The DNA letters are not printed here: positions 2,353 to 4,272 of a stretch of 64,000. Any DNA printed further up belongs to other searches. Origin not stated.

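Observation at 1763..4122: HMGL-type pyruvate aldolase fused to a Cst-II/Maf-like domain and translationally coupled to a KdsB paralog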

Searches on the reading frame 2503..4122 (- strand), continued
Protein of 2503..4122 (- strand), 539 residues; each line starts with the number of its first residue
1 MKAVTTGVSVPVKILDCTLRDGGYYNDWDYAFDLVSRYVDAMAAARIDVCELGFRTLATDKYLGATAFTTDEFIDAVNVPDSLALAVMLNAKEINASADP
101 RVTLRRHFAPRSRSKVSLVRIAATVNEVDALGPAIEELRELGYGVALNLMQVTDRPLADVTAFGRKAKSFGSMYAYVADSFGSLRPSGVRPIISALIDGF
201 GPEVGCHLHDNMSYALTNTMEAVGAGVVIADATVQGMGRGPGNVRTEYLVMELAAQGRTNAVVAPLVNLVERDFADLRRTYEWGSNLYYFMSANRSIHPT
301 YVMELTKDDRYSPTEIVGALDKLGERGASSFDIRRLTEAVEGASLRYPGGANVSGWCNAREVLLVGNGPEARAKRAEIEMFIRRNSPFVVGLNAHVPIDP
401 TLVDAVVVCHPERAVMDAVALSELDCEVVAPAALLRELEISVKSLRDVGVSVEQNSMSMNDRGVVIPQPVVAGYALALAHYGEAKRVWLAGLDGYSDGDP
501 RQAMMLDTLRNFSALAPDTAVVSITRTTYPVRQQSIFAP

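Call 31: find_related_loci(query=A2, collection=genome_contigs, flank=10000)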
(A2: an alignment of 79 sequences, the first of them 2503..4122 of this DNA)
Query A2 (539 aa) in genome_contigs; peptide patterns used: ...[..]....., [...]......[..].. (x = any residue, [..] = any of these).
600 stretches matched a pattern (row limit reached: there are more); 591 encode a relative of the query (tblastn E <= 1e-3); the best 80 are kept; 80 distinct loci.
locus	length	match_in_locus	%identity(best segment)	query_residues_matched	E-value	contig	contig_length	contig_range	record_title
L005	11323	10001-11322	69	8-448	0e+0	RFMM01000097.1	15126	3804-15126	MAG: Actinomycetota bacterium isolate LLD_032 Lanier.contig118100.15126bp, whole genome shotgun sequence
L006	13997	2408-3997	39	12-538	7e-117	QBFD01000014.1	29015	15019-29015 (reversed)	Sulfitobacter sp. DFL-14 JP42_contig000014, whole genome shotgun sequence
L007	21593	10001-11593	37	12-538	2e-116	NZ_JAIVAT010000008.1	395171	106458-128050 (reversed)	Rossellomorea aquimaris strain AcN21-5 AcN21-5_ctg008, whole genome shotgun sequence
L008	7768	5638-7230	39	12-538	7e-116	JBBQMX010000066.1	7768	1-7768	MAG: Pseudomonadales bacterium isolate Co_metawrap_360 Cmw_360_k141_26551708_length_7768_cov_5.0000, whole genome shotgu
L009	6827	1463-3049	38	14-538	8e-116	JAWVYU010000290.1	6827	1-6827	MAG: Ketobacteraceae bacterium isolate HN14.bin.11 k141_1517594_length_6827_cov_7.0000, whole genome shotgun sequence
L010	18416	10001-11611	40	8-539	3e-115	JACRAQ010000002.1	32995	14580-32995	MAG: Nitrosomonadales bacterium isolate NC_groundwater_1598_Pr3_B-0.1um_59_17 SR-2_scaffold_141_107392, whole genome sho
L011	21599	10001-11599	38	12-539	2e-115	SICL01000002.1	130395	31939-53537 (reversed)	MAG: Candidatus Taenariivivens baikalensis isolate Baikal-deep-G204 BACOMB-C277, whole genome shotgun sequence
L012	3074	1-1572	42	19-539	2e-119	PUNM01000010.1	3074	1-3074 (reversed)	MAG: Ectothiorhodospiraceae bacterium isolate B1Sed10_188R1 B1-Sed10-C55312, whole genome shotgun sequence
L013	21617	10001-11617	38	10-538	6e-115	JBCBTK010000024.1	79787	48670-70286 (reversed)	MAG: Pseudomonadota bacterium isolate J06638_9 k141_202696_length_79787_cov_28.7998, whole genome shotgun sequence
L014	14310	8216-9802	38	14-538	3e-114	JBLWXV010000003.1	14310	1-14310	MAG: Bacteriovoracaceae bacterium isolate EA23-02 A23maxbin.008RE.5K@3, whole genome shotgun sequence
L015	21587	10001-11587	39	14-538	7e-113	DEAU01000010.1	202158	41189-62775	MAG TPA_asm: Candidatus Microthrix sp. UBA2974 UBA2974_contig_6720, whole genome shotgun sequence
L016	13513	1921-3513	37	10-537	7e-113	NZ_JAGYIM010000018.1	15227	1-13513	MAG: Arsukibacterium sp. isolate M30B15 contig_3741, whole genome shotgun sequence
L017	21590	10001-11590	38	13-538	6e-113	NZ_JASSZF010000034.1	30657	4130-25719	Halomonas garicola strain KACC 18117 KACC18117_34, whole genome shotgun sequence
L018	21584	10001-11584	38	15-538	7e-113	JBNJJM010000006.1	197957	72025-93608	MAG: Pseudomonadota bacterium isolate BSd78-1 6, whole genome shotgun sequence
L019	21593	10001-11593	37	12-538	3e-112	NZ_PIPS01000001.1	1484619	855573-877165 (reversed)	Idiomarina aquatica strain SN-14 contig1, whole genome shotgun sequence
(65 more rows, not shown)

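Call 55: search_solved_structures(query=A2, max_evalue=0.001, show_alignments=3)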
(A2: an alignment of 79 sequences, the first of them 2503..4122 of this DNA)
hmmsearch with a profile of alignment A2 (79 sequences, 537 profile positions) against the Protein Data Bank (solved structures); distinct sequences matched with E-value up to 0.001: 46.
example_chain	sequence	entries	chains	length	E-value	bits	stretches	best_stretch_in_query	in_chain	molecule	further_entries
3dxi_A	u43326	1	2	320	3.1e-84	286.9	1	3-322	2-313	Putative aldolase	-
1nvm_A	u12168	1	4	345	7.1e-33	117.4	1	107-272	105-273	4-hydroxy-2-oxovalerate aldolase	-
8ih7_A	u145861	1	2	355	5.5e-32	114.4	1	2-273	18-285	4-hydroxy-2-oxovalerate aldolase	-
4lrs_A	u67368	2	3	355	3.2e-29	105.3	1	105-264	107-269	4-hydroxy-2-oxovalerate aldolase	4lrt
4jn6_A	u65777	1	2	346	3.4e-26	95.3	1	3-250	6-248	4-hydroxy-2-oxovalerate aldolase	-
3ivs_A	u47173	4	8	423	4e-18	68.7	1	121-254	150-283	Homocitrate synthase, mitochondrial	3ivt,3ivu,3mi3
3ble_A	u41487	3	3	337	2.6e-17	66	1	150-260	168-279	Citramalate synthase from Leptospira interrogans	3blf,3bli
3eeg_A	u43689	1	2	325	4.1e-17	65.3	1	3-251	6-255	2-isopropylmalate synthase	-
3ewb_X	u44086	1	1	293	2.4e-16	62.8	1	151-252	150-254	2-isopropylmalate synthase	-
6ktq_A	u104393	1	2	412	2e-14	56.5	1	3-249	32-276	Homocitrate synthase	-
3a9i_A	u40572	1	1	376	3.8e-14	55.5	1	164-235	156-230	Homocitrate synthase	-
2ztj_A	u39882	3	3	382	4e-14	55.5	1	164-235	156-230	Homocitrate synthase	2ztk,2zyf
2nx9_A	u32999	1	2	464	1.2e-13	53.8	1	81-275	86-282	Oxaloacetate decarboxylase 2, subunit alpha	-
3rmj_A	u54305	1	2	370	4.3e-12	48.8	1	196-249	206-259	2-isopropylmalate synthase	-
2cw6_A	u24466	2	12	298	9.6e-12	47.6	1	145-262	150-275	Hydroxymethylglutaryl-CoA lyase, mitochondrial | Hydroxymethylglutaryl-CoA lyase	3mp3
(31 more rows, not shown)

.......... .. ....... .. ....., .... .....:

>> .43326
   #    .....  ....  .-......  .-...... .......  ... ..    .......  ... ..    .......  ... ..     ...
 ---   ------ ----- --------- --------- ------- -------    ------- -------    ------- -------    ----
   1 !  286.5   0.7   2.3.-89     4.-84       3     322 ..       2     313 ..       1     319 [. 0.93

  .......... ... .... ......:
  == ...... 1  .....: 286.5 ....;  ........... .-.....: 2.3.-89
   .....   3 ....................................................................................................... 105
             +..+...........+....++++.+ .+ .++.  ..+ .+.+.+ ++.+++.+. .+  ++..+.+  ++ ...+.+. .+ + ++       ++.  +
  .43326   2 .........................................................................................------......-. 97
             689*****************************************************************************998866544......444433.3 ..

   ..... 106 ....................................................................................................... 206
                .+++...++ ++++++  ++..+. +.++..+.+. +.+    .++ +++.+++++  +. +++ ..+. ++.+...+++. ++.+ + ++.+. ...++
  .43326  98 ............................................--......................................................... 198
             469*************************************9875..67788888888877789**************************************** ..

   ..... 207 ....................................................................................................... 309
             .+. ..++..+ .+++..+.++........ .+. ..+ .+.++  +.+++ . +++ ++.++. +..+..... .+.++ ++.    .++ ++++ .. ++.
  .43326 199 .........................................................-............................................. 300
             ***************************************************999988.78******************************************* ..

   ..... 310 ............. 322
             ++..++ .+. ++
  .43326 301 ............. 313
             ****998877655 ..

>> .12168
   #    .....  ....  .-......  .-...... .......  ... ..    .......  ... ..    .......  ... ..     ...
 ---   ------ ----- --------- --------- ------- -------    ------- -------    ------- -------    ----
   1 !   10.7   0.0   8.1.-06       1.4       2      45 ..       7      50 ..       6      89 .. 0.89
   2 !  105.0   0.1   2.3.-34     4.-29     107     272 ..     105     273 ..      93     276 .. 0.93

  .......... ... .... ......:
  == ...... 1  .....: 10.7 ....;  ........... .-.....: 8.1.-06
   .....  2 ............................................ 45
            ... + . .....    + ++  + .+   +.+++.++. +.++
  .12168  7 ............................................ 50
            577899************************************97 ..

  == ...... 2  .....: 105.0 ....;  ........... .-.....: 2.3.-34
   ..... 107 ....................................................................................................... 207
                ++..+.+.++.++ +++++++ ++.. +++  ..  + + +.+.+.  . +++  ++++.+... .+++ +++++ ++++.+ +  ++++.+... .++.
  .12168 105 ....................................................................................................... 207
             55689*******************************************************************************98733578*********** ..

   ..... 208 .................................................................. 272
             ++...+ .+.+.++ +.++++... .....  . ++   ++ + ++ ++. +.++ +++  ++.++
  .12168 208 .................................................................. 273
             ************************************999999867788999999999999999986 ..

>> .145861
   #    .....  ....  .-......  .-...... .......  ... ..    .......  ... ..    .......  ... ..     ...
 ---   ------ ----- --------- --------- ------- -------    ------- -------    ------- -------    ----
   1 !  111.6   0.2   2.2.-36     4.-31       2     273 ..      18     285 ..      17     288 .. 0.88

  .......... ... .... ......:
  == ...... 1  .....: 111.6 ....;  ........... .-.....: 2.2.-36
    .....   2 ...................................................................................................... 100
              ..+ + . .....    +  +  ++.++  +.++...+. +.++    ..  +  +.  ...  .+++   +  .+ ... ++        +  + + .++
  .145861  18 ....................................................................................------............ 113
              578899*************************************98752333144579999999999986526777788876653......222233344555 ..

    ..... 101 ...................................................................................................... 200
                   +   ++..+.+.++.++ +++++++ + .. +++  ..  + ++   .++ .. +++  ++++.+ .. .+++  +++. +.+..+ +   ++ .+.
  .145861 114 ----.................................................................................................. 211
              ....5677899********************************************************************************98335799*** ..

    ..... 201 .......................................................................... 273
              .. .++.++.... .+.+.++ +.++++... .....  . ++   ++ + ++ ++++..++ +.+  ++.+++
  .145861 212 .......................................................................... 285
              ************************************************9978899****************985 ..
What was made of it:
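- The catalytic base of DmpG/BphI (His21) is Tyr in this family (call 55), so the chemistry may differ. The catalytic His is replaced by Tyr (call 55).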

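Call 57: search_dna_similar(query=window:2503-4122:-, collection=plasmids, mode=protein, max_rows=15)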
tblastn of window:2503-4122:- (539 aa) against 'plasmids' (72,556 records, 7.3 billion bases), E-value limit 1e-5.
Records with a match: 220; places in all: 249; records where one place covers at least 80% of the query: 3.
Best place of each record, by identity: <60% 220.
By first word of the organism name: Pseudomonas 24; Rhodococcus 23; Bacillus 23; Streptomyces 17; Sphingobium 14; Thermus 13; Leisingera 7; Burkholderia 7; Acinetobacter 7; Phaeobacter 6; and 40 more.
By predicted mobility (MOB-suite, as given by PLSDB): non-mobilizable 128; conjugative 53; mobilizable 39.
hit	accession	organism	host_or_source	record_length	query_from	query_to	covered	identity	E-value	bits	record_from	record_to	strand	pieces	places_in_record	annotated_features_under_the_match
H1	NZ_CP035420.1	Leisingera sp. NJS204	cell culture,Marine Biofilm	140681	14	538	97%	39.1%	5e-104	350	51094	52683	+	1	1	aldolase catalytic domain-containing protein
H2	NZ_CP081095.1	Leisingera caerulea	-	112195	14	538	97%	38.9%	2e-107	360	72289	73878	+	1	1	aldolase catalytic domain-containing protein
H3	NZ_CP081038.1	Leisingera sp. M527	-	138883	14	538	97%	38.9%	5e-104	350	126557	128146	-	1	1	aldolase catalytic domain-containing protein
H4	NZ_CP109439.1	Streptomyces sp. NBC_01483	-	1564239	12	345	62%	37.8%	6e-49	189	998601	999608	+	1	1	none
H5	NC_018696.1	Paraburkholderia phenoliruptrix BR3459a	Mimosa flocculosa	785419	1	336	62%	34.1%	1e-43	174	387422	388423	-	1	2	hypothetical protein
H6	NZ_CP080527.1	Mesorhizobium sp. AR07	Oxytropis sp.,Cell culture,root nodule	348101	12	337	60%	34.1%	8e-40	162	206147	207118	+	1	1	hypothetical protein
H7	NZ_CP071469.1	Priestia megaterium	whole organism,Hypersaline environment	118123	13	303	54%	29.9%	1e-34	147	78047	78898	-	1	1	aldolase catalytic domain-containing protein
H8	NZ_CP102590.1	Niallia taxi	-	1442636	13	303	54%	28.8%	3e-33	142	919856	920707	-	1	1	none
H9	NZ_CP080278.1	Phaeobacter piscinae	-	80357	3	287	53%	29.2%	3e-10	71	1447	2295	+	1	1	dmpG: 4-hydroxy-2-oxovalerate aldolase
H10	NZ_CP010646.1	Phaeobacter piscinae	cell culture,fish aquaculture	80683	3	287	53%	29.2%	3e-10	71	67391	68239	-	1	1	dmpG: 4-hydroxy-2-oxovalerate aldolase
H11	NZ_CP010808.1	Phaeobacter piscinae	cell culture,cleaning system aquaculture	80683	3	287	53%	29.2%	3e-10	71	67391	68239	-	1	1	dmpG: 4-hydroxy-2-oxovalerate aldolase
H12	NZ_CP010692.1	Phaeobacter piscinae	cell culture,fish aquaculture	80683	3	287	53%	29.2%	3e-10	71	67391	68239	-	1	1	dmpG: 4-hydroxy-2-oxovalerate aldolase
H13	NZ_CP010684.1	Phaeobacter piscinae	cell culture,rotifer aquaculture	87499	3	287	53%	29.2%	3e-10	71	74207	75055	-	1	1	dmpG: 4-hydroxy-2-oxovalerate aldolase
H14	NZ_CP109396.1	Streptomyces sp. NBC_01527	-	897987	1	257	48%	30.7%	6e-10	70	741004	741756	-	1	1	dmpG: 4-hydroxy-2-oxovalerate aldolase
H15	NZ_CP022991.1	Paraburkholderia aromaticivorans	-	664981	8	272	49%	29.6%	1e-6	59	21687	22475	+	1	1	nifV: homocitrate synthase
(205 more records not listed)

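Call 58: get_annotated_region(hit=H2, flank=12000)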
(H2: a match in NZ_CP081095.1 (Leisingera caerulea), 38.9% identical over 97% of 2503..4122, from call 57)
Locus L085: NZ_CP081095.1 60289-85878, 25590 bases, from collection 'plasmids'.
description: Leisingera caerulea strain S216 plasmid unnamed5, complete sequence
organism: Leisingera caerulea (NCBI taxid 506591)
taxonomy: Bacteria; Pseudomonadota; Alphaproteobacteria; Rhodobacterales; Roseobacteraceae; Leisingera; Leisingera caerulea
host: -; source: -; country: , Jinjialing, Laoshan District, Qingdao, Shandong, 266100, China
typing (MOB-suite, as given by PLSDB): non-mobilizable; replicon rep_cluster_252,rep_cluster_735
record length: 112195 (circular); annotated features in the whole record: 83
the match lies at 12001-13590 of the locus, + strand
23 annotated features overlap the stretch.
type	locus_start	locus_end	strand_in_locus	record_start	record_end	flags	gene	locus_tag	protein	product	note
CDS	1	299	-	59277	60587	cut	-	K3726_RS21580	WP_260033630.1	UDP-glucose/GDP-mannose dehydrogenase family protein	-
CDS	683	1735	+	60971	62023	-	-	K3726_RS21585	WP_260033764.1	glycosyltransferase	-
CDS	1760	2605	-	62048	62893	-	-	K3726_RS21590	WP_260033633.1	ABC transporter permease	-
CDS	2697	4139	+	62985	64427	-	-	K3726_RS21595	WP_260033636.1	sugar transporter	-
CDS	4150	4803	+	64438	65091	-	-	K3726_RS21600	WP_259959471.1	ABC transporter ATP-binding protein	-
CDS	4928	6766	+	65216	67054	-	-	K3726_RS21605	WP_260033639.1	glycosyltransferase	-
CDS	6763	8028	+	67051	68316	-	-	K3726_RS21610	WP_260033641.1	hypothetical protein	-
CDS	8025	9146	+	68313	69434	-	-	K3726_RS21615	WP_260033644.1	hypothetical protein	-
CDS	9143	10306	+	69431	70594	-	glf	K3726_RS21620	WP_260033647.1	UDP-galactopyranose mutase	GO:0009273 - peptidoglycan-based cell wall biogenesis [Evidence IEA]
CDS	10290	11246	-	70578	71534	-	-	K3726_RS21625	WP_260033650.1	glycosyltransferase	-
CDS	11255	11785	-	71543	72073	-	-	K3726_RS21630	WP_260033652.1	hypothetical protein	-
CDS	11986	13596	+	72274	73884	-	-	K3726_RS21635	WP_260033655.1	aldolase catalytic domain-containing protein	-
CDS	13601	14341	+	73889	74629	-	-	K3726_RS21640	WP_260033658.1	3-deoxy-manno-octulosonate cytidylyltransferase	-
CDS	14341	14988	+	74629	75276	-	-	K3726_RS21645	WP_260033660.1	HAD family hydrolase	-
CDS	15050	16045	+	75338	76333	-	-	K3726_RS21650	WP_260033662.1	hypothetical protein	-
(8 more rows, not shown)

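Call 68: get_annotated_region(hit=H7, flank=7000)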
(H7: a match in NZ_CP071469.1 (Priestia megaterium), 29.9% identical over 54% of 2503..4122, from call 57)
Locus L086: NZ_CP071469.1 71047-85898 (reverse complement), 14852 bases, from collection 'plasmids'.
description: Priestia megaterium strain H2 plasmid punamed3, complete sequence
organism: Priestia megaterium (NCBI taxid 1404)
taxonomy: Bacteria; Bacillota; Bacilli; Bacillales; Bacillaceae; Priestia; Priestia megaterium
host: -; source: whole organism,Hypersaline environment; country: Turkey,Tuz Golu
typing (MOB-suite, as given by PLSDB): mobilizable; replicon rep_cluster_385; relaxase MOBP
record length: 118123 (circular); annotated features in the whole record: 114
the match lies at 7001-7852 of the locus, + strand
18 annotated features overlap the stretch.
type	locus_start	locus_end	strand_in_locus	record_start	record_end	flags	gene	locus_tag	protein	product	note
CDS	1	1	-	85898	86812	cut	-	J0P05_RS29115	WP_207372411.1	helix-turn-helix domain-containing GNAT family N-acetyltransferase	-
CDS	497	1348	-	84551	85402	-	-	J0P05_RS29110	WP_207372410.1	extradiol ring-cleavage dioxygenase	-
CDS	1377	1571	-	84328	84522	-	-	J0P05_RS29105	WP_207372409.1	4-oxalocrotonate tautomerase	-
CDS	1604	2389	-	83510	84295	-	-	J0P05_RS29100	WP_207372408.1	fumarylacetoacetate hydrolase family protein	-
CDS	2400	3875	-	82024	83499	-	-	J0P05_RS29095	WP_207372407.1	aldehyde dehydrogenase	-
CDS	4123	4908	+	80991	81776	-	-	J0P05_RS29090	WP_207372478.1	IclR family transcriptional regulator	GO:0006355 - regulation of DNA-templated transcription [Evidence IEA]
CDS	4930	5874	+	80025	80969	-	-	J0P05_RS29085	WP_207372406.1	amidohydrolase family protein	-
CDS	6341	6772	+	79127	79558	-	-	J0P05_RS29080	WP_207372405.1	hypothetical protein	-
CDS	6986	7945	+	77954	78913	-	-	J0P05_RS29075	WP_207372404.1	aldolase catalytic domain-containing protein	-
CDS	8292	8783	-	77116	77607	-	-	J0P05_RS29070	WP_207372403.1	HEAT repeat domain-containing protein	-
CDS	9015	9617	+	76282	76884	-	-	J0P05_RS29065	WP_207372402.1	GNAT family protein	-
CDS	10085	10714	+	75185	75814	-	-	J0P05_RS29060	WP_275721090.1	flavodoxin family protein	-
CDS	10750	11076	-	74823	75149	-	-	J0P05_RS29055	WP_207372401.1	general stress protein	-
CDS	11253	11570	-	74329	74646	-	-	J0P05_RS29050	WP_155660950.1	hypothetical protein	-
CDS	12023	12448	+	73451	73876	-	-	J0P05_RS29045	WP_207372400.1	CBS domain-containing protein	-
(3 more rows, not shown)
